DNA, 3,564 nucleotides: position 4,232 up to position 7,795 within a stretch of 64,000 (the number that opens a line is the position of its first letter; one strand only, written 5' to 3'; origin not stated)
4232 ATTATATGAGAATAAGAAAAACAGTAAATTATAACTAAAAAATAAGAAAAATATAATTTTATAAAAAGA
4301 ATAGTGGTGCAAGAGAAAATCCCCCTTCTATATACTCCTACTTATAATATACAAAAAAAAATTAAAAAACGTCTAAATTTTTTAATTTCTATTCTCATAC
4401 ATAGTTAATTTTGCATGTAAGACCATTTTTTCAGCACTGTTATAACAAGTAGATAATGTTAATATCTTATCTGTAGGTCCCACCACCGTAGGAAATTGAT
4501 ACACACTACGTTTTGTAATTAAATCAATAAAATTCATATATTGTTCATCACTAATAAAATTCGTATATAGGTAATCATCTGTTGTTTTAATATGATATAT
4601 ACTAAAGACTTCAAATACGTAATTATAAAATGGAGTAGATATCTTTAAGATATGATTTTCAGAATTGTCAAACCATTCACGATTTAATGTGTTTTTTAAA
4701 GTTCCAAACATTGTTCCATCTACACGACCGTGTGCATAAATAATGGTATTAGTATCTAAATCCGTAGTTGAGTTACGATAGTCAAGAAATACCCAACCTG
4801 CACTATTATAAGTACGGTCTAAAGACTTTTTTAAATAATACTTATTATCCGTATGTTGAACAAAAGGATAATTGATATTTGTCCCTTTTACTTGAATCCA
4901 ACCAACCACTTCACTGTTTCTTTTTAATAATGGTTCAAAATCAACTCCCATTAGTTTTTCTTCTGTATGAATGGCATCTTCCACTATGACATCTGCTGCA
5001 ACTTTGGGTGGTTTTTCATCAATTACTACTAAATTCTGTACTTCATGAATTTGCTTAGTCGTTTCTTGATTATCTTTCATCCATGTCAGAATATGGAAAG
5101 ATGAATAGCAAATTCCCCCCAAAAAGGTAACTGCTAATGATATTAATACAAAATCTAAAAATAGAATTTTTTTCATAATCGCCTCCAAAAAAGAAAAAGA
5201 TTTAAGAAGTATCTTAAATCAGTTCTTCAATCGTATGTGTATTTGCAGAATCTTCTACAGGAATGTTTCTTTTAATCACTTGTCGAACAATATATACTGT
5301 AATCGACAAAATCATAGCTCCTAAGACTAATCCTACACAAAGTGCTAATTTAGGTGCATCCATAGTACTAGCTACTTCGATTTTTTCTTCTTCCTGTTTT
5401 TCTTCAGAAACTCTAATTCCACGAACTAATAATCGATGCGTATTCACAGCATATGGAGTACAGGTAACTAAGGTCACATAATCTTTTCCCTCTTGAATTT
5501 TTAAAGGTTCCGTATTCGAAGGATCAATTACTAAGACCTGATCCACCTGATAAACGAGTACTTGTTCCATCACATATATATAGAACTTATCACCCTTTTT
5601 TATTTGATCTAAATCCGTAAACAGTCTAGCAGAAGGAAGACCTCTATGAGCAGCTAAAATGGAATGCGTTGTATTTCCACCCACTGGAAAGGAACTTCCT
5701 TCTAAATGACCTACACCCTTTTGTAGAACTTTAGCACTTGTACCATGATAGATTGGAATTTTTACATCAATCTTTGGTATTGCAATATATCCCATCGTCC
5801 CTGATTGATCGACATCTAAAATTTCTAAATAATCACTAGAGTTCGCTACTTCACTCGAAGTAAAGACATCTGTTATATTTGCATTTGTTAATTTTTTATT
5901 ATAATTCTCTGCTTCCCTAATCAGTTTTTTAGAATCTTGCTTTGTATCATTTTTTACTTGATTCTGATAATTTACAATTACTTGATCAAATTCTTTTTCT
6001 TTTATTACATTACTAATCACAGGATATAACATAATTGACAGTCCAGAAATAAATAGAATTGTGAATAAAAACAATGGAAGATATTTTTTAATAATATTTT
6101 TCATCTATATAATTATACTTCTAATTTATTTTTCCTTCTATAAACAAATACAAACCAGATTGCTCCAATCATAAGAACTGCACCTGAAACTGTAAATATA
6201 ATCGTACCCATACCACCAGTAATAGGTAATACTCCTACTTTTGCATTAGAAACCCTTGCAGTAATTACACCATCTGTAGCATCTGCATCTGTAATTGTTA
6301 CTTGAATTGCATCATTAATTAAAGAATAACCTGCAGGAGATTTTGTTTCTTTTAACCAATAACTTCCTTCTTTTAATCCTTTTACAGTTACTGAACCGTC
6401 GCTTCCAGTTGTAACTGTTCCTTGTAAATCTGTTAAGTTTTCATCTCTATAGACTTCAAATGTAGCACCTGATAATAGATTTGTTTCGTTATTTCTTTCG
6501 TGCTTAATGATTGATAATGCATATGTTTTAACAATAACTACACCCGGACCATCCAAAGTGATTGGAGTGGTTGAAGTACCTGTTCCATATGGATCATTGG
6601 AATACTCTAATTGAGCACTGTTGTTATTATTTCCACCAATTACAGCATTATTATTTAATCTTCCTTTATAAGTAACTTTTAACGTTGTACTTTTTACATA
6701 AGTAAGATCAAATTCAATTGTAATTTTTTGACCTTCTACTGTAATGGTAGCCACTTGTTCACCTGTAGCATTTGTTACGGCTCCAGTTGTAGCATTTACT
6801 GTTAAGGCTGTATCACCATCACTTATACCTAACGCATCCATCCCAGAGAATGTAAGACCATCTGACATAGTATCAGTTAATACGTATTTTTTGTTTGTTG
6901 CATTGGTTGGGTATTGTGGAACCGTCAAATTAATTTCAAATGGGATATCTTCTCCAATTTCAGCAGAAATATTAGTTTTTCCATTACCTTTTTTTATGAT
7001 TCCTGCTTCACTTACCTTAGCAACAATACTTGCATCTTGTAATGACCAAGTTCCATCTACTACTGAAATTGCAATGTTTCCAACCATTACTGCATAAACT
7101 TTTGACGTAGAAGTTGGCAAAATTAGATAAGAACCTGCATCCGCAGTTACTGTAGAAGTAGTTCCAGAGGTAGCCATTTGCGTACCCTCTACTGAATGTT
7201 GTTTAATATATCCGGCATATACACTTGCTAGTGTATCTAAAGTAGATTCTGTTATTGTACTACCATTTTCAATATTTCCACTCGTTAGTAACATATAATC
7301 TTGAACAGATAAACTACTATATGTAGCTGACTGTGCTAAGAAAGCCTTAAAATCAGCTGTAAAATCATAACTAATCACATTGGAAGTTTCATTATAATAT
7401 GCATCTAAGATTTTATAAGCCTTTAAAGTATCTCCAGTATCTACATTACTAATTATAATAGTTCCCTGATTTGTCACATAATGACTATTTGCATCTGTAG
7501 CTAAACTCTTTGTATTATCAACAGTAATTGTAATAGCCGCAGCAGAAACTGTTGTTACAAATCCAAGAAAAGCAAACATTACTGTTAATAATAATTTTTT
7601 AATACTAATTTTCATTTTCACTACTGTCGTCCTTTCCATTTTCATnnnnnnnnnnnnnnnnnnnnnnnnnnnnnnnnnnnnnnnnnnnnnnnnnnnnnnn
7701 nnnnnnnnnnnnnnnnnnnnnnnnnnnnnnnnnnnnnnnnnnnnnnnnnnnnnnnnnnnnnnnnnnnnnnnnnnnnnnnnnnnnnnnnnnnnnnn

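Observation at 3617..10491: Sortase-dependent pilus locus containing one class C and two SrtB-type sortases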

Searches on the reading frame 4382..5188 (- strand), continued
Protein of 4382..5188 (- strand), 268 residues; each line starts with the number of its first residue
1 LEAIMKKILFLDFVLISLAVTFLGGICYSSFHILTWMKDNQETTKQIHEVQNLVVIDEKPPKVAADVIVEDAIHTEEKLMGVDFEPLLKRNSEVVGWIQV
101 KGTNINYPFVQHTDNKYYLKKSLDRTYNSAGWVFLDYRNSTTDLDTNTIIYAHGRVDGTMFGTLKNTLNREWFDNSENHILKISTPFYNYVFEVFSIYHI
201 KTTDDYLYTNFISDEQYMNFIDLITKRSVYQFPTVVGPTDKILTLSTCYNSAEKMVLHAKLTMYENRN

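Call 48: search_protein_families(library=ncbifam, proteins=[L002:4803-5456:+, L027:6827-7498:+, L018:9829-11523:-, L053:2498-5263:-, L060:4633-5094:-], max_evalue=10)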
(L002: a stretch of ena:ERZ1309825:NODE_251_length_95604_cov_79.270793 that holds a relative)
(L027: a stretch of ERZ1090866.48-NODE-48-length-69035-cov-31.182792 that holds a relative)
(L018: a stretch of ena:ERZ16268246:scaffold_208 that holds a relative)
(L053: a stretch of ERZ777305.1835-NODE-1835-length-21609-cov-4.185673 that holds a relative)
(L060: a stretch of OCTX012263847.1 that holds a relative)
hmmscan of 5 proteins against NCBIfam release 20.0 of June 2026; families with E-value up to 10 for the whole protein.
L002:4803-5456:+ (218 aa): 5 families
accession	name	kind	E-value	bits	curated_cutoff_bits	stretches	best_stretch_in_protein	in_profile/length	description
NF053819.1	EF0750_LPXTG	subfamily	0.00071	20.1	47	1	1-38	1-29/105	EF2685/EF0750 family sortase-dependent surface protein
NF033902.0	iso_D2_wall_anc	subfamily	0.0026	16.6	95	1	40-150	85-186/540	SpaH/EbpB family LPXTG-anchored major pilin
NF047564.1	PSM_export_PmtD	equivalog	0.007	16.1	220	1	119-210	76-159/242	phenol-soluble modulin export ABC transporter permease subunit PmtD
TIGR01167.1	LPXTG_anchor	domain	0.46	11.2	15.9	1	190-213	15-34/34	LPXTG cell wall anchor domain-containing protein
NF033507.3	Loki-CTERM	subfamily_domain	1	9.8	19.9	1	196-213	9-26/27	Loki-CTERM sorting domain-containing protein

L027:6827-7498:+ (224 aa): 2 families
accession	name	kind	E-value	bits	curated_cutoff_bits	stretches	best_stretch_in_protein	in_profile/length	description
NF033902.0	iso_D2_wall_anc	subfamily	4.3e-09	35.7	95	1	84-178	106-212/540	SpaH/EbpB family LPXTG-anchored major pilin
NF040508.1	LVIS_2131_fam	hypoth_equivalog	0.0083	16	100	1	7-70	49-111/202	LVIS_2131 family protein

L018:9829-11523:- (564 aa): 1 family
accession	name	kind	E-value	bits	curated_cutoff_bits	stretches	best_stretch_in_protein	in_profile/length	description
TIGR00601.1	rad23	equivalog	1.7e-10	40.7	207.3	1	28-94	1-70/381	UV excision repair protein Rad23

L053:2498-5263:- (921 aa): 2 families
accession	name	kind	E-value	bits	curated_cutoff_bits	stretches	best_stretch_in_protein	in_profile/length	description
TIGR00195.1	exoDNase_III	equivalog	0.0087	15.7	182.55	1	338-399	72-132/254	exodeoxyribonuclease III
NF041742.1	WGxxGxxG_fam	subfamily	0.19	12.3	35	0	889-908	44-63/69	WGxxGxxG family protein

L060:4633-5094:- (153 aa): 5 families
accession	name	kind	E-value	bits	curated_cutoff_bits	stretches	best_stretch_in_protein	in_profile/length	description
NF053819.1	EF0750_LPXTG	subfamily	6.8e-05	23.3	47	1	10-150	1-104/105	EF2685/EF0750 family sortase-dependent surface protein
TIGR01167.1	LPXTG_anchor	domain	0.0013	19.3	15.9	1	121-151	3-33/34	LPXTG cell wall anchor domain-containing protein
TIGR03656.1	IsdC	equivalog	0.015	15.1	155.85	1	94-140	161-208/219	heme uptake protein IsdC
NF033846.1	Rumino_NPXTG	domain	0.027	14.8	23.5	1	120-144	1-25/30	NPXTG-anchored protein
TIGR03063.1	srtB_target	domain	0.42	10.6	18.15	1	120-137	1-20/29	sortase B protein-sorting domain-containing protein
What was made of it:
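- On Known SrtB sorting-signal models (TIGR03063 srtB_target; NF033846 NPXTG): An NPKTGD protein (L060) scores only 10.6 and 14.8 bits, below the cutoffs (call 48).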

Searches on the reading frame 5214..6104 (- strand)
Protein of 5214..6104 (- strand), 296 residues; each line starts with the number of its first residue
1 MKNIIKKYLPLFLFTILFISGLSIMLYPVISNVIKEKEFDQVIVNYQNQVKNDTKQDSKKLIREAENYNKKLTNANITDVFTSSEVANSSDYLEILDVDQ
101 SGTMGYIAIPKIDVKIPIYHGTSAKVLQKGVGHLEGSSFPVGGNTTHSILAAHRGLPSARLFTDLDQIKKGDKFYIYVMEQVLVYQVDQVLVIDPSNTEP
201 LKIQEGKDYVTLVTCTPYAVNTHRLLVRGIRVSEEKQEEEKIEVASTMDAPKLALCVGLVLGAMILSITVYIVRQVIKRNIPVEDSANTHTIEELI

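Call 3: search_protein_families(library=pfam, proteins=[window:5214-6104:-], max_evalue=0.01)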
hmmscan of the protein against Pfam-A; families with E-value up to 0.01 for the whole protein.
window:5214-6104:- (296 aa): 1 family
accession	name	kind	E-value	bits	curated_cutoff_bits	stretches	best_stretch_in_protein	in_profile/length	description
PF04203.18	Sortase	-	2.5e-27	95.5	26.6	1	107-230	1-123/125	Sortase domain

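Call 4: search_protein_families(library=ncbifam, proteins=[window:5214-6104:-], max_evalue=0.01)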
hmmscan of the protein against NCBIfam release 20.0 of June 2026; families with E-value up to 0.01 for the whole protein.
window:5214-6104:- (296 aa): 6 families
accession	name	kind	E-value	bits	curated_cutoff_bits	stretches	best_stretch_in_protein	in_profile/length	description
NF033745.1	class_C_sortase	subfamily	2.2e-87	292.4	160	1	15-231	2-220/220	class C sortase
TIGR01076.1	sortase_fam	subfamily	4.6e-53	178.7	39.35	1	105-237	1-133/136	sortase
NF058671.1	sortase_SrtD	exception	1.5e-24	86.7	140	1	16-218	4-171/187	class D sortase, LPxTATN-specific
NF033746.1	class_D_sortase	subfamily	1.2e-21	76.9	165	1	99-219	5-118/135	class D sortase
NF033747.1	class_E_sortase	subfamily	4.1e-20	72.5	160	1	82-234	49-208/211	class E sortase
TIGR03784.1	marine_sortase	equivalog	5.6e-09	35.9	158.25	1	105-223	52-164/174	class GN sortase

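Call 70: list_cluster_members(proteins=[P0130, window:5214-6104:-, window:10642-12303:-, P0041, P0148, P0011])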
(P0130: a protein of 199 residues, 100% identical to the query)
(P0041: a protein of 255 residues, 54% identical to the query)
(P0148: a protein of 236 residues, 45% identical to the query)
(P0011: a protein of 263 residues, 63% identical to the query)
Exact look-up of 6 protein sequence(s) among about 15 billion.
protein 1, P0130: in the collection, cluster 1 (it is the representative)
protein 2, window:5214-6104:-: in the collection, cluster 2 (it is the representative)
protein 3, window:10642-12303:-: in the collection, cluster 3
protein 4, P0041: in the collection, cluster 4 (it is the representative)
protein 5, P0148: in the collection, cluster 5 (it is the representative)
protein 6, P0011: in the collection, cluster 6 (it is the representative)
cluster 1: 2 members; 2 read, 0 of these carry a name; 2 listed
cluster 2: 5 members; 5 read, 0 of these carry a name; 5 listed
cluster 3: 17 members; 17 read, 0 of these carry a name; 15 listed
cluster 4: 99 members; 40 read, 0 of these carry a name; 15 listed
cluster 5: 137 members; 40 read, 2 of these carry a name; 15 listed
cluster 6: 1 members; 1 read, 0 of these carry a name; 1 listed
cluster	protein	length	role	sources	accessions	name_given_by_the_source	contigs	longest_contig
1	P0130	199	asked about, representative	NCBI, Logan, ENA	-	-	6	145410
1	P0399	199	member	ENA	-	-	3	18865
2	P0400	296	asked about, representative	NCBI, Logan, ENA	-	-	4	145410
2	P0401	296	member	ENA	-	-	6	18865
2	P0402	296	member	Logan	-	-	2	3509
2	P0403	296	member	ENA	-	-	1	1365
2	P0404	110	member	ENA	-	-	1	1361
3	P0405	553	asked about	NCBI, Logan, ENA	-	-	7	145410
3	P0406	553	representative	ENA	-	-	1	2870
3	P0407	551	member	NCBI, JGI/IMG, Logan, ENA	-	-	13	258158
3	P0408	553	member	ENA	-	-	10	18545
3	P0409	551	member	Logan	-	-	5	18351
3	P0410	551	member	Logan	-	-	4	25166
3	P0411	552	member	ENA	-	-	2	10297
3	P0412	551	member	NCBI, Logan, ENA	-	-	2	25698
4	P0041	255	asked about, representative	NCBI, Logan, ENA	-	-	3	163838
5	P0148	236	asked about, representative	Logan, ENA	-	-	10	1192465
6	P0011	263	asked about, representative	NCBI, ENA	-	-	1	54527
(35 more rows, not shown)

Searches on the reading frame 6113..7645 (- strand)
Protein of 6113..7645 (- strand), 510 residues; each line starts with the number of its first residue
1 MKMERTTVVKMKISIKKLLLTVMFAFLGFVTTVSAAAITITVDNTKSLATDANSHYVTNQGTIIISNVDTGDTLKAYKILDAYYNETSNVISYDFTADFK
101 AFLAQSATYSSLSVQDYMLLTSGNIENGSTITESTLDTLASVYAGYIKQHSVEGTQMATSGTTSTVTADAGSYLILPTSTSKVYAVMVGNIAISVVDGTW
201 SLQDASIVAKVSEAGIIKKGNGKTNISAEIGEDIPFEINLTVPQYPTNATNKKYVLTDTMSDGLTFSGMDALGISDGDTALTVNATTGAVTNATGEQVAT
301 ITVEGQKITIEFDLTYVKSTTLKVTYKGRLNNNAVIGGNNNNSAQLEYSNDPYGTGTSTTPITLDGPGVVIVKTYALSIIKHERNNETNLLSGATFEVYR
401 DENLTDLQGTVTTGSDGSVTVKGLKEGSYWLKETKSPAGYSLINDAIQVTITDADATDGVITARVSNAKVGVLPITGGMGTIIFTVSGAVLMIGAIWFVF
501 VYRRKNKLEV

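Call 3: search_protein_families(library=pfam, proteins=[window:6113-7645:-], max_evalue=0.01)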
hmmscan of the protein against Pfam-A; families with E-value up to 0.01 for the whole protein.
window:6113-7645:- (510 aa): 3 families
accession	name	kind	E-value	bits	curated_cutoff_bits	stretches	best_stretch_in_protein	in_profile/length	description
PF16569.11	GramPos_pilinBB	-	2.1e-19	71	30.5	1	230-352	1-116/116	Gram-positive pilin backbone subunit 2, Cna-B-like domain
PF17802.7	SpaA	-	2.1e-18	66.7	23.1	1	378-456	4-81/91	Prealbumin-like fold domain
PF00746.26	Gram_pos_anchor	-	1.2e-05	25.6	20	1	467-506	3-40/43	LPXTG cell wall anchor motif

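Call 4: search_protein_families(library=ncbifam, proteins=[window:6113-7645:-], max_evalue=0.01)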
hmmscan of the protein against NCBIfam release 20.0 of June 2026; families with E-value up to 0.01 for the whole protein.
window:6113-7645:- (510 aa): 4 families
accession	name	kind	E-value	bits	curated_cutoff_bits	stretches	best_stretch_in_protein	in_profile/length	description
NF033902.0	iso_D2_wall_anc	subfamily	1.9e-38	132.6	95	1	224-501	219-538/540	SpaH/EbpB family LPXTG-anchored major pilin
TIGR04226.1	RrgB_K2N_iso_D2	domain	3.3e-19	70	30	1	215-349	4-123/123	isopeptide-forming domain-containing fimbrial protein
TIGR01167.1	LPXTG_anchor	domain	3.5e-05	24.3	15.9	1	473-506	2-34/34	LPXTG cell wall anchor domain-containing protein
NF053819.1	EF0750_LPXTG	subfamily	0.00067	20.1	47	0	466-505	66-105/105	EF2685/EF0750 family sortase-dependent surface protein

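Call 68: search_solved_structures(query=window:6113-7645:-, max_evalue=0.001, show_alignments=2)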
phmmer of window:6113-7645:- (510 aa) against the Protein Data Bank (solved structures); distinct sequences matched with E-value up to 0.001: 27.
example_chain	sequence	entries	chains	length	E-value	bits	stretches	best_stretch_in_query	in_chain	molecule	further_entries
9vo4_A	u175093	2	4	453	4e-23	85.1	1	60-471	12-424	Probable surface protein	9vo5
5xcc_A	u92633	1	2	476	4.1e-23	85.1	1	60-471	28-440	Probable surface protein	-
6ixy_A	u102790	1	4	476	1.3e-21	80.2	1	60-486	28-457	pilin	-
9uvr_A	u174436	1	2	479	2.1e-21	79.5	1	219-462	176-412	Surface protein, putative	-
8wxd_A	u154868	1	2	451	1.8e-19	73.1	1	219-462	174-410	Surface protein, putative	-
9uvm_A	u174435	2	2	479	8.5e-16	61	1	160-468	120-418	FimA fimbrial subunit-like protein, putative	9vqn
5xcb_A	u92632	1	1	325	2.4e-15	59.5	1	60-353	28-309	Probable surface protein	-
4p0d_A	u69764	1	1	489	1.5e-12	50.3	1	64-457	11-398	Trypsin-resistant surface T6 protein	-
9lty_A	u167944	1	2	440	4.2e-09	38.9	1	228-480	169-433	Isopeptide-forming domain-containing fimbrial protein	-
3kpt_A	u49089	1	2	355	5.5e-09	38.6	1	373-445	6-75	Collagen adhesion protein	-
2xtl_A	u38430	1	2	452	7.3e-09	38.2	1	222-379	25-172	CELL WALL SURFACE ANCHOR FAMILY PROTEIN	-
9vo5_B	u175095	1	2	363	2.5e-08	36.4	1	376-456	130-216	SpaA-like prealbumin fold domain-containing protein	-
3rkp_A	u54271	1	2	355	4.7e-08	35.5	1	373-445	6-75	Collagen adhesion protein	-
9lj6_A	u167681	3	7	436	1e-07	34.4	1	271-464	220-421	Endocarditis and biofilm-associated pilus minor subunit EbpB | Endocarditis and biofilm-associated pilus minor subunit EbpB.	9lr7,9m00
9vo4_B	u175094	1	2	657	1.3e-07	34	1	376-456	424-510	SpaA-like prealbumin fold domain-containing protein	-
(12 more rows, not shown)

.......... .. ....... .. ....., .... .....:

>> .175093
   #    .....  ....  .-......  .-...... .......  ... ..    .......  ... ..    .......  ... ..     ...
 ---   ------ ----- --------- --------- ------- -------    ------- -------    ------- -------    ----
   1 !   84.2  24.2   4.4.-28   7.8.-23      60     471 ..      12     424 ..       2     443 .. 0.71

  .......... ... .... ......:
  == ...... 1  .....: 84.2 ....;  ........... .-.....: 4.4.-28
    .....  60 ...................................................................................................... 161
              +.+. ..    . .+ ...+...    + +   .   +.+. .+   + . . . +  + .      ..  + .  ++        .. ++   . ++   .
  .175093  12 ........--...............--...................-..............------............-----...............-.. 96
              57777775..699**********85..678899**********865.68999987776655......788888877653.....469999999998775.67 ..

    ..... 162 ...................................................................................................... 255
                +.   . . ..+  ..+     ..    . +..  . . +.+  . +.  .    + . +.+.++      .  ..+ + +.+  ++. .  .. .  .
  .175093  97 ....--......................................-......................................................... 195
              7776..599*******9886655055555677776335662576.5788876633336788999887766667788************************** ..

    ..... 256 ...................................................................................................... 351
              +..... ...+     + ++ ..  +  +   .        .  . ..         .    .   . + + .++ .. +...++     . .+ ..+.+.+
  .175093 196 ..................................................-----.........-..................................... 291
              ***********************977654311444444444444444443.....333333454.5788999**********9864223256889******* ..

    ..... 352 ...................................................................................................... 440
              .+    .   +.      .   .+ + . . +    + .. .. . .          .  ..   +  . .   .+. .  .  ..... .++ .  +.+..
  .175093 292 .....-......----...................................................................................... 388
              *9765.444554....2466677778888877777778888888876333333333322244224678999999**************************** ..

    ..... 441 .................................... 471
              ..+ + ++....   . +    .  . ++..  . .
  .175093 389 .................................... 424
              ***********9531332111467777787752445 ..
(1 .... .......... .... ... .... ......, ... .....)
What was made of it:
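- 6113..7645 (-): Major (shaft) pilin, 510 aa (the start may be at 7615). It is a CppA/SpaH-EbpB-type three-domain pilin. calls 3, 4, 68
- On Sortase-dependent (SpaA-type) Gram-positive pilus operon: Full-length homology to CppA (call 68).
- Closest known: Clostridium perfringens Cpp pilus. Same: The major pilin here is homologous to CppA over residues 60-471 (85 bits, E 4e-23), including the pilin-motif lysine region and the E-box domain (call 68).
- Checked: It is homologous over residues 60-471 to C. perfringens CppA (call 68).
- Major pilin: homologous over its full length to the solved CppA, and K210 aligns with the 'INPK' lysine (call 68).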
